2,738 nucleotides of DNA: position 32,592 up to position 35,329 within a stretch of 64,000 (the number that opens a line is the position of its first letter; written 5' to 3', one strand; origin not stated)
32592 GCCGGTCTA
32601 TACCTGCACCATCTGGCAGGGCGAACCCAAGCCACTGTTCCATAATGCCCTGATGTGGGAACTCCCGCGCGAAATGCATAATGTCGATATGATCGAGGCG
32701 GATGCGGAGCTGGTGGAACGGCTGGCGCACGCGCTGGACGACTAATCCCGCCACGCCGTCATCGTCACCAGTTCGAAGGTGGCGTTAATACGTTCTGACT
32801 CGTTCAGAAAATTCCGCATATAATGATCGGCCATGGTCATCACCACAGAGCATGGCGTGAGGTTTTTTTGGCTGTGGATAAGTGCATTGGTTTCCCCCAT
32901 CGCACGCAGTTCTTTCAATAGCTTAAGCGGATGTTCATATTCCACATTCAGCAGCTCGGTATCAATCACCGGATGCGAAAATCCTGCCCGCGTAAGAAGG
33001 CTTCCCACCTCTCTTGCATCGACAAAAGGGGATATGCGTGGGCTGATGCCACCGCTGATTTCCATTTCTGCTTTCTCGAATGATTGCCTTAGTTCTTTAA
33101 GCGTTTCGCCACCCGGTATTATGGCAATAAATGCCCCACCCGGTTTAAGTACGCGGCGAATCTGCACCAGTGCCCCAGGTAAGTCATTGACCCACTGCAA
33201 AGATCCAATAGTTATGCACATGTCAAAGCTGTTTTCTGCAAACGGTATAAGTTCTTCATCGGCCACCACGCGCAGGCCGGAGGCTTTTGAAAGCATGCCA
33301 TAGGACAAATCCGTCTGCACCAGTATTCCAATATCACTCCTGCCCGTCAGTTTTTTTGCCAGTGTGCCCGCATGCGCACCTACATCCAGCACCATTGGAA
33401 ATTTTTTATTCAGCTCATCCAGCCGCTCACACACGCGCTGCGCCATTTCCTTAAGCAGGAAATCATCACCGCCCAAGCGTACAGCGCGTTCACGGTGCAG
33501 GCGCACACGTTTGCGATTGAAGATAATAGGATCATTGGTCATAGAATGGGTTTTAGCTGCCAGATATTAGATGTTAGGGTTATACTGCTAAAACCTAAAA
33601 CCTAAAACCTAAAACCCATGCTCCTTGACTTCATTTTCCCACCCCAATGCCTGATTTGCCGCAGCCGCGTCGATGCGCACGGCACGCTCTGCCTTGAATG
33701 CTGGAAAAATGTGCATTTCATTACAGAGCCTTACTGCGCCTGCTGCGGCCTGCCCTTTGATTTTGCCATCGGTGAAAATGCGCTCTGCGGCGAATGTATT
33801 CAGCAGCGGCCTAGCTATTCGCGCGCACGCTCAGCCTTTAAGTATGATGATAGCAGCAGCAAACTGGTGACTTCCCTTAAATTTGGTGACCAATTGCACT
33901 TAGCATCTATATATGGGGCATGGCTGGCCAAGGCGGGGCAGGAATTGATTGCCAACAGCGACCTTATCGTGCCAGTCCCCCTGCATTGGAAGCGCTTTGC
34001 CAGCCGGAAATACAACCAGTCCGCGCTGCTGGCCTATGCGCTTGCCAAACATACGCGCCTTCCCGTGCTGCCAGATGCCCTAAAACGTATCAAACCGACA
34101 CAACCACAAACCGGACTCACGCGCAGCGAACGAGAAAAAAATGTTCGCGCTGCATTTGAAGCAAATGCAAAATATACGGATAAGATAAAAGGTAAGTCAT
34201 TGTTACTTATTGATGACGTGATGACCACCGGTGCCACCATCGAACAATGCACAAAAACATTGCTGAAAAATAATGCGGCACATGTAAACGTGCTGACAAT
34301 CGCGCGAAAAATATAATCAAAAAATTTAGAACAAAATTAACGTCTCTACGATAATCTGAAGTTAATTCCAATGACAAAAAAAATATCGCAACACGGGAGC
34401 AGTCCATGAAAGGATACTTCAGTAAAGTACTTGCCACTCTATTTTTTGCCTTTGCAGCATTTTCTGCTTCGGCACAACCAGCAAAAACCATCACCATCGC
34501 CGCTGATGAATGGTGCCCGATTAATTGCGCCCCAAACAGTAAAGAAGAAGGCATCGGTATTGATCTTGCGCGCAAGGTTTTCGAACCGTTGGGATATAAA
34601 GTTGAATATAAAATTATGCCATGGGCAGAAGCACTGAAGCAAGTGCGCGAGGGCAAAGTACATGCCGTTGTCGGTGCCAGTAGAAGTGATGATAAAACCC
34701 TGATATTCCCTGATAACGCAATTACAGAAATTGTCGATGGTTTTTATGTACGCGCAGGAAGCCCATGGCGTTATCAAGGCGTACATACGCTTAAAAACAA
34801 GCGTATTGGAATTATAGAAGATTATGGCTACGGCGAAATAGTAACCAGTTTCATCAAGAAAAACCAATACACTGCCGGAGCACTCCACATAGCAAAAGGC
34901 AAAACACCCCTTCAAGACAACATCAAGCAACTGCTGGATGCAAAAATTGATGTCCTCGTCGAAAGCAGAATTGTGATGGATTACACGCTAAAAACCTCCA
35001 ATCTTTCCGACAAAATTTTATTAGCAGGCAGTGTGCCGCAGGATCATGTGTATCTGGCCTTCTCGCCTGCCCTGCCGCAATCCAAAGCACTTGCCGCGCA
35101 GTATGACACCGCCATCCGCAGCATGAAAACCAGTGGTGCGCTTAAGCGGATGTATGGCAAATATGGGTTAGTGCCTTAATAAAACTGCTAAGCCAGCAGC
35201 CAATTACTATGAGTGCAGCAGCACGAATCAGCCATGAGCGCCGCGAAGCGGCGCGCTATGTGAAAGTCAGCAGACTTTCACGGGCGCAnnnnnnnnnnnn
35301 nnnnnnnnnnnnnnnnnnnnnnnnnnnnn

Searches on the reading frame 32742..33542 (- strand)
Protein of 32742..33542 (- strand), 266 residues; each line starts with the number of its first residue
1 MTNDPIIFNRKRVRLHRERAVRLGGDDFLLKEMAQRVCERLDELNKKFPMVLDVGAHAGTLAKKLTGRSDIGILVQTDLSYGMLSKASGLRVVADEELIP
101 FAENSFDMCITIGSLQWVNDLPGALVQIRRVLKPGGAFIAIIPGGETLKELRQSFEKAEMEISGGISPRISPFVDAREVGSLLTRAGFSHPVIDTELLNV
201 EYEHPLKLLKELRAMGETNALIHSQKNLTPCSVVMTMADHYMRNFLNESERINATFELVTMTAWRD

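Call 112: search_protein_families(library=pfam, proteins=[window:32742-33542:-], max_evalue=0.00001)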
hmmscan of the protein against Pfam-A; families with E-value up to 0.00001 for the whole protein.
window:32742-33542:- (266 aa): 6 families
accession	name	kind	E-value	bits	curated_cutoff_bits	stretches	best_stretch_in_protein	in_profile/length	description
PF08241.18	Methyltransf_11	-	2.5e-15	57.3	21.2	1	52-139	1-94/95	Methyltransferase domain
PF13649.12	Methyltransf_25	-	1.5e-10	42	27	1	51-136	1-97/97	Methyltransferase domain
PF13489.12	Methyltransf_23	-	1.5e-09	38.2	27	1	31-188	3-159/164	Methyltransferase domain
PF08242.18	Methyltransf_12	-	2.6e-08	34.9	30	1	52-137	1-97/98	Methyltransferase domain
PF01209.24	Ubie_methyltran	-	4.7e-07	29.8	20.1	1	92-157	103-168/233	ubiE/COQ5 methyltransferase family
PF13847.12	Methyltransf_31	-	8e-07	29.3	27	1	93-158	60-129/145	Methyltransferase domain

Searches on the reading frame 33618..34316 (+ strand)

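Call 58: search_protein_families(library=pfam, proteins=[window:33618-34316:+], max_evalue=0.00001)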
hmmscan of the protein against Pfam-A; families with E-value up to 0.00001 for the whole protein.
window:33618-34316:+ (232 aa): 2 families
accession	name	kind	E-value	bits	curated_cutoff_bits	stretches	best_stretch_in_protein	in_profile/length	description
PF18912.6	DZR_2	-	9.5e-18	64.2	27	1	2-60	1-55/56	Double zinc ribbon domain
PF00156.33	Pribosyltran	-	1.4e-06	28.2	26.3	1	165-231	56-126/158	Phosphoribosyl transferase domain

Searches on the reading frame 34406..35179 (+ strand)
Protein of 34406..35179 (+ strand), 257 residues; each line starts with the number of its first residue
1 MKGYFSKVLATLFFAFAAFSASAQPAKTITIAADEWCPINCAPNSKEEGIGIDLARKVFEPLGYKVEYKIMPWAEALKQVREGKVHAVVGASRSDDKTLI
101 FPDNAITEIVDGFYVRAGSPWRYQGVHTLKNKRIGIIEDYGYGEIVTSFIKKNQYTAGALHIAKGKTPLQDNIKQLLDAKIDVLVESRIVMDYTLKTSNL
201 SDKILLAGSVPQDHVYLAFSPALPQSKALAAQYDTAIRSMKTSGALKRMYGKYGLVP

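Call 58: search_protein_families(library=pfam, proteins=[window:34406-35179:+], max_evalue=0.00001)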
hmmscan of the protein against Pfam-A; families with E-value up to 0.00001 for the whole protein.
window:34406-35179:+ (257 aa): 1 family
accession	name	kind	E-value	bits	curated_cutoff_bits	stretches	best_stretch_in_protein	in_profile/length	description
PF00497.25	SBP_bac_3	-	5.4e-14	52.5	26.4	1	32-254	4-130/132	Bacterial extracellular solute-binding proteins, family 3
